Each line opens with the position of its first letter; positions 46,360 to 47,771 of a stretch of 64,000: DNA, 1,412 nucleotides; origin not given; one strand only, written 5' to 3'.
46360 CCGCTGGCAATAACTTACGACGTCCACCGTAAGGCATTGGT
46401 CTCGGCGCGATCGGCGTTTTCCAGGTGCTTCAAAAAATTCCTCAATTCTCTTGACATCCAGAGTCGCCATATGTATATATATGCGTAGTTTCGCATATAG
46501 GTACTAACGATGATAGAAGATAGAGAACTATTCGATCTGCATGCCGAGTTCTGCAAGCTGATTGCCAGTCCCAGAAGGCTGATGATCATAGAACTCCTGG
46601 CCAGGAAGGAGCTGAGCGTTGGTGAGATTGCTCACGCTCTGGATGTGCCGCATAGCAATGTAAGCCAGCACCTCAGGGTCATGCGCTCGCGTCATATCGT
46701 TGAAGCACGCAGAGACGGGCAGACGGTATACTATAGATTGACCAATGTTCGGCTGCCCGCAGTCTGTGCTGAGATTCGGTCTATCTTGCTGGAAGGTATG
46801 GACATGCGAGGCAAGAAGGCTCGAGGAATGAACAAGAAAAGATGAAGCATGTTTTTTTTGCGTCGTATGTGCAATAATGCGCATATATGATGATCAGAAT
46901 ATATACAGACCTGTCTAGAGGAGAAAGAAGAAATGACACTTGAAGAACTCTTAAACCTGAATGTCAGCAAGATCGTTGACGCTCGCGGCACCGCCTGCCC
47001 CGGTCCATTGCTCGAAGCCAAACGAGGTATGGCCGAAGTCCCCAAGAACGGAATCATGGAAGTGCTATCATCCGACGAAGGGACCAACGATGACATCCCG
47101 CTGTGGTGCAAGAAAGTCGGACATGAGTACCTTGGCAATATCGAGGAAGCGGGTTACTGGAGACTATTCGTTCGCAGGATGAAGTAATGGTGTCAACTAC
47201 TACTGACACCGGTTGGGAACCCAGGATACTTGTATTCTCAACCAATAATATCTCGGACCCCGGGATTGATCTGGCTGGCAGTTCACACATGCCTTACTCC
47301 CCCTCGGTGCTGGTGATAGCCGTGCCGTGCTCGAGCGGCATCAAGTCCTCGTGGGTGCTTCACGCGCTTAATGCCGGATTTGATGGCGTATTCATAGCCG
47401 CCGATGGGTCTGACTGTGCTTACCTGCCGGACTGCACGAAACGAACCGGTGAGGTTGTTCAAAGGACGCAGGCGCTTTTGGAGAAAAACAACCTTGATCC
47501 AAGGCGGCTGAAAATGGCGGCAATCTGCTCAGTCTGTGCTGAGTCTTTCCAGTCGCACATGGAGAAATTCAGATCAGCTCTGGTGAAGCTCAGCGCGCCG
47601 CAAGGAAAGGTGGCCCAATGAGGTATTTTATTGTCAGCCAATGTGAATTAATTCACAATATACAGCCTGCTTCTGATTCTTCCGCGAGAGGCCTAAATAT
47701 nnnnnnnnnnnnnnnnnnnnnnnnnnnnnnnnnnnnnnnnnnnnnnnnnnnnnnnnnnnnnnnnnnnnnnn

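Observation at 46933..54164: tusA-mvhD-hdrL-hdrA-wHTH-hdrC-hdrB-dsrE: an NAD(P)H-linked, possibly electron-bifurcating Hdr-like complex wired to a sulfur-relay pair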

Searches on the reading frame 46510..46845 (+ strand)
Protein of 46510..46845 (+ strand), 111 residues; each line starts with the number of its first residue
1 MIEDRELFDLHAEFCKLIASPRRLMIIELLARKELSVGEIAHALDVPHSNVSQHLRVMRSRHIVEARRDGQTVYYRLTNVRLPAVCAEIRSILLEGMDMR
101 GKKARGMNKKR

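Call 3: search_protein_families(library=pfam, proteins=[window:46510-46845:+], max_evalue=0.01)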
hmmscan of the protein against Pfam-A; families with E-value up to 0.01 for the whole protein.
window:46510-46845:+ (111 aa): 15 families
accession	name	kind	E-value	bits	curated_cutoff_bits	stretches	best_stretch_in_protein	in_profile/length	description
PF01022.26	HTH_5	-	1.4e-12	47.7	22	1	20-65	1-46/47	Bacterial regulatory protein, arsR family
PF12840.13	HTH_20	-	3.3e-10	40.2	27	1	19-64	2-48/51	Helix-turn-helix domain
PF01978.25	TrmB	-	5.8e-06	26.5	25.6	1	28-76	16-63/68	Sugar-specific transcriptional regulator TrmB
PF12802.13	MarR_2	-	7e-06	26.5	27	1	21-70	5-56/61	MarR family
PF21476.4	PF0610-like_N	-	1e-05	26.1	33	1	26-56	6-36/50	PF0610-like, N-terminal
PF25212.1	HVO_A0114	-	3.1e-05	24.1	27.6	1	19-72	20-74/84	HVO_A0114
PF09339.16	HTH_IclR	-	0.00011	22.4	22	1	24-65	6-49/52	IclR helix-turn-helix domain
PF25213.1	HVO_A0261_N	-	0.00017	21.8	35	1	16-79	6-65/86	HVO_A0261 N-terminal domain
PF08100.18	Dimerisation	-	0.00049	20.3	25.6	1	21-80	25-86/93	O-methyltransferase dimerisation domain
PF21531.3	Rv2175c_wHTH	-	0.00078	19.8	27.1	1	35-73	16-51/57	DNA-binding protein Rv2175c, wHTH domain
PF04545.22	Sigma70_r4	-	0.00098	19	24.1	1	20-56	6-42/50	Sigma-70, region 4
PF24270.1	HTH_Cmi2_C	-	0.0032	18.1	27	1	26-70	80-124/125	Cmi2, C-terminal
PF02082.26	Rrf2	-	0.0089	16.6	30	0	25-68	13-57/132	Iron-dependent Transcriptional regulator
PF13936.12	HTH_38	-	0.0093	16.1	27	0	26-56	12-42/44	Helix-turn-helix domain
PF13412.12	HTH_24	-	0.0099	15.9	21.9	0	23-65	5-48/48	Winged helix-turn-helix DNA-binding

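Call 4: search_protein_families(library=ncbifam, proteins=[window:46510-46845:+], max_evalue=0.01)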
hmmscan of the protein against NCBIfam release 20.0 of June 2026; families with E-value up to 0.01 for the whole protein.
window:46510-46845:+ (111 aa): 12 families
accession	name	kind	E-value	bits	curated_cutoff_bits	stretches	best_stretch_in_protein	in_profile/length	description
NF033788.1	HTH_metalloreg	subfamily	1.7e-24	85.4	55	1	12-82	2-73/77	metalloregulator ArsR/SmtB family transcription factor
NF040642.1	sulf_sens_BigR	equivalog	1.9e-17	63.1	155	1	12-81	11-80/95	sulfite-sensing transcriptional repressor BigR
NF033789.1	repress_SdpR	subfamily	8.2e-15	54.5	100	1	16-79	3-66/79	autorepressor SdpR family transcription factor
NF052532.1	TransRegPagRBaca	equivalog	5e-12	45.8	170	1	8-85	14-91/99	transcriptional repressor PagR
NF007528.0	PRK10141.1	subfamily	8.1e-10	38.6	97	1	14-89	9-84/117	metalloregulator ArsR/SmtB family transcription factor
NF045707.1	Dbac_1936_reg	equivalog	9.5e-10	38.4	115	1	11-93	7-89/99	ArsR/SmtB-type metalloregulator TsoR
NF041413.1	ArsR_Rv2640c_fam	equivalog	1.1e-08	35.4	155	1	16-88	37-112/118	Rv2640c family ArsR-like transcriptional regulator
NF047906.1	CdPbTransRegCmtR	equivalog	3.4e-08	33.3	150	1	12-94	12-94/104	Cd(II)/Pb(II)-sensing metalloregulatory transcriptional regulator CmtR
NF053755.1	MsvR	equivalog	3.2e-07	30.3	220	1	15-70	7-62/236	transcriptional factor MsvR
TIGR02937.1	sigma70-ECF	superfamily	0.0008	19.1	42.9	1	11-56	108-155/165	sigma-70 family RNA polymerase sigma factor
NF038251.1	AdcR_fam_Zn_TF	equivalog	0.0024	18.1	175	1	26-83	41-101/143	zinc-dependent MarR family transcriptional regulator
NF053602.1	Phr_regulator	exception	0.0054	16.3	320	1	22-68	13-59/191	heat shock transcription regulator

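Call 33: search_solved_structures(query=window:46510-46845:+, max_evalue=0.001, show_alignments=3)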
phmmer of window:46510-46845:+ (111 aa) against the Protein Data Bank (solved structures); distinct sequences matched with E-value up to 0.001: 32.
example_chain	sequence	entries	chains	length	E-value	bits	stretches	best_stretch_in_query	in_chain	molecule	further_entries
1r22_A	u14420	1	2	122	1.7e-14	57.1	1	10-85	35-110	Transcriptional repressor smtB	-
4omy_A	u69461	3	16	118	8.1e-14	54.9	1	5-81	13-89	NolR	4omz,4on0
6jmi_A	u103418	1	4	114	9.1e-14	54.7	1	2-95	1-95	Uncharacterized HTH-type transcriptional regulator Rv0081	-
1r1t_A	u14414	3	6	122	9.6e-14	54.6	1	10-85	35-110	Transcriptional repressor smtB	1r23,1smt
4ggg_A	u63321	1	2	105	1.9e-13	53.7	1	12-84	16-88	Repressor protein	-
6cdb_A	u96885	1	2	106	3.8e-13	52.7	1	12-84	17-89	ArsR family transcriptional regulator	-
2kjb_A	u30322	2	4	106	5.3e-13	52.3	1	12-84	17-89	CzrA protein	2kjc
1r1u_A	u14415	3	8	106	5.3e-13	52.3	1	12-84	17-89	repressor protein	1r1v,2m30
6cda_A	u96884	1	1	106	2.7e-12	50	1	12-84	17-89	ArsR family transcriptional regulator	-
3jth_A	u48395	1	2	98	2.3e-11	47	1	14-93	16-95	Transcription activator HlyU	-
8qkf_A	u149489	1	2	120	2.4e-11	46.9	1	4-86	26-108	ArsR family transcriptional regulator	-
5znx_A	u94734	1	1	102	2.6e-11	46.9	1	14-93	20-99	Transcriptional activator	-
4k2e_A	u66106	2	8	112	3.4e-11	46.5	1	14-86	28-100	Transcriptional activator HlyU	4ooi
3pqj_A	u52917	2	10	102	8.5e-10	42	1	12-84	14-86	Biofilm growth-associated repressor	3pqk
2zkz_A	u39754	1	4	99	1e-09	41.7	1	11-86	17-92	Transcriptional repressor pagR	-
13ct_A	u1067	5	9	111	2.1e-08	37.5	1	13-86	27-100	Transcriptional regulator, ArsR family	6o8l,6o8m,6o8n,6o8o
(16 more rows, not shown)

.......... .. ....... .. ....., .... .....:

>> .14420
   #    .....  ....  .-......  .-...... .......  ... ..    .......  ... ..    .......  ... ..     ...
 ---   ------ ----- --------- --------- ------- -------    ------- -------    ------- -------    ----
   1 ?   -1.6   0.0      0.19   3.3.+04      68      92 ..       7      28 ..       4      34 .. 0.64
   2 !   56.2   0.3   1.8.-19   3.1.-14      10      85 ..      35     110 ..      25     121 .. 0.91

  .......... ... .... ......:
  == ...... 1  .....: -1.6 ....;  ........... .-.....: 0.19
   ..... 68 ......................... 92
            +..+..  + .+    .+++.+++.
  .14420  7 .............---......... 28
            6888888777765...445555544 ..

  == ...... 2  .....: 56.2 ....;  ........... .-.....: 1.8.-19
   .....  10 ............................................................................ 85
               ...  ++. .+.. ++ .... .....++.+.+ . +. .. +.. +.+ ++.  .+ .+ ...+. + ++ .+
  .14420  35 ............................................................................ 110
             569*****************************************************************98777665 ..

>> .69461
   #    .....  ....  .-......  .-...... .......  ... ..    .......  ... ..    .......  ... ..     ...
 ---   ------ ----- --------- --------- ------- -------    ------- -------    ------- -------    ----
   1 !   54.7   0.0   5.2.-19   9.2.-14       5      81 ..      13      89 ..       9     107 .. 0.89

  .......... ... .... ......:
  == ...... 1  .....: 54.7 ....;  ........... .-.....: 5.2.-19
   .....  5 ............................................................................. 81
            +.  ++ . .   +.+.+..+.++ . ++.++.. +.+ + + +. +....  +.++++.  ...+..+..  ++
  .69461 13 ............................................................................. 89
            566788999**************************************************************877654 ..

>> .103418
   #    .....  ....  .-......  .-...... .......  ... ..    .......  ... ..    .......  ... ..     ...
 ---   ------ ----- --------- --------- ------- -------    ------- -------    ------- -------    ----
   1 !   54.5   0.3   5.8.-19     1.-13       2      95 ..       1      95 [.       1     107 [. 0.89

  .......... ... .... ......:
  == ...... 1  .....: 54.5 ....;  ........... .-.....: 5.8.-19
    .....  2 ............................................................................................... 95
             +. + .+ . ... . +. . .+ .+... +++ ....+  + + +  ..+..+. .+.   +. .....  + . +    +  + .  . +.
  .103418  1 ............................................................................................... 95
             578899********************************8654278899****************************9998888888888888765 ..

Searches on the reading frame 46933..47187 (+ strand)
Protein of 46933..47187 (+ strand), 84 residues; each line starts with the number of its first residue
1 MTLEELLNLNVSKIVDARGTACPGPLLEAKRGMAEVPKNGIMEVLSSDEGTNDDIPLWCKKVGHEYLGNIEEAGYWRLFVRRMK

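Call 3: search_protein_families(library=pfam, proteins=[window:46933-47187:+], max_evalue=0.01)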
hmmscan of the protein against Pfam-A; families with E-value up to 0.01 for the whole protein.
window:46933-47187:+ (84 aa): 1 family
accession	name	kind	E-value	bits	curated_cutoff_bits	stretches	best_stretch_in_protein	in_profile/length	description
PF01206.22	TusA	-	1.6e-20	73.1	28.6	1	13-82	1-70/70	Sulfurtransferase TusA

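Call 4: search_protein_families(library=ncbifam, proteins=[window:46933-47187:+], max_evalue=0.01)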
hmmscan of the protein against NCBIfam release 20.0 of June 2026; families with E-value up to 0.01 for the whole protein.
window:46933-47187:+ (84 aa): 4 families
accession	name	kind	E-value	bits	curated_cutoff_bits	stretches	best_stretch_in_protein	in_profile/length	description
NF001423.0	PRK00299.1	equivalog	6.6e-11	41.9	78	1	9-82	6-79/82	sulfurtransferase TusA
TIGR03527.1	selenium_YedF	equivalog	4.8e-06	26.5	110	1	15-81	1-67/194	sulfurtransferase-like selenium metabolism protein YedF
NF008242.0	PRK11018.1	equivalog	4.5e-05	23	79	1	14-75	10-71/78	sulfurtransferase-like selenium metabolism protein YedF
NF041048.1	TusA_like_YeeD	exception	0.0008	19.1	147.5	1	15-65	4-54/72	thiosulfate utilization sulfurtransferase TsuB/YeeD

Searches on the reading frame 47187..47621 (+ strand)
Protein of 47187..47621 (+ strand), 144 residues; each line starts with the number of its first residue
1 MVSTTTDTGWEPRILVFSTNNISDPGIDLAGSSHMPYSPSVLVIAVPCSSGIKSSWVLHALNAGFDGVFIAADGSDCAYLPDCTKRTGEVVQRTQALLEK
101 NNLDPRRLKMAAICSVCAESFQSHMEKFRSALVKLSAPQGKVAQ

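Call 3: search_protein_families(library=pfam, proteins=[window:47187-47621:+], max_evalue=0.01)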
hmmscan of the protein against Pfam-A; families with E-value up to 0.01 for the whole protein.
window:47187-47621:+ (144 aa): 1 family
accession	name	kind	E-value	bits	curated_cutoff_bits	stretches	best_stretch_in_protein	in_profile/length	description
PF02662.21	FlpD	-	1.8e-27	96.2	22.3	1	14-135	1-122/123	Methyl-viologen-reducing hydrogenase, delta subunit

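Call 4: search_protein_families(library=ncbifam, proteins=[window:47187-47621:+], max_evalue=0.01)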
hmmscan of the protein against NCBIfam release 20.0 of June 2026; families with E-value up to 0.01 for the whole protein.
window:47187-47621:+ (144 aa): 4 families
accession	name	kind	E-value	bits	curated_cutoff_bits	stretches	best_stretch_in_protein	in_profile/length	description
NF040770.1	hetero_SS_HdrA2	exception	1.1e-19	70.1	1100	1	7-137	643-773/777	CoB-CoM heterodisulfide reductase HdrA2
NF045873.1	F420_non_VhuD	exception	1.7e-12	47.6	215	1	11-136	1-126/132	F420-non-reducing hydrogenase iron-sulfur subunit VhuD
NF041891.1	hdrA_Methbact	equivalog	1.6e-07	29.9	1300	1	11-130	643-756/762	ferredoxin:CoB-CoM heterodisulfide reductase subunit HdrA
NF041778.1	hetero_SS_HdrA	equivalog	0.00019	19.4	1400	1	13-76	655-718/771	ferredoxin:CoB-CoM heterodisulfide reductase subunit HdrA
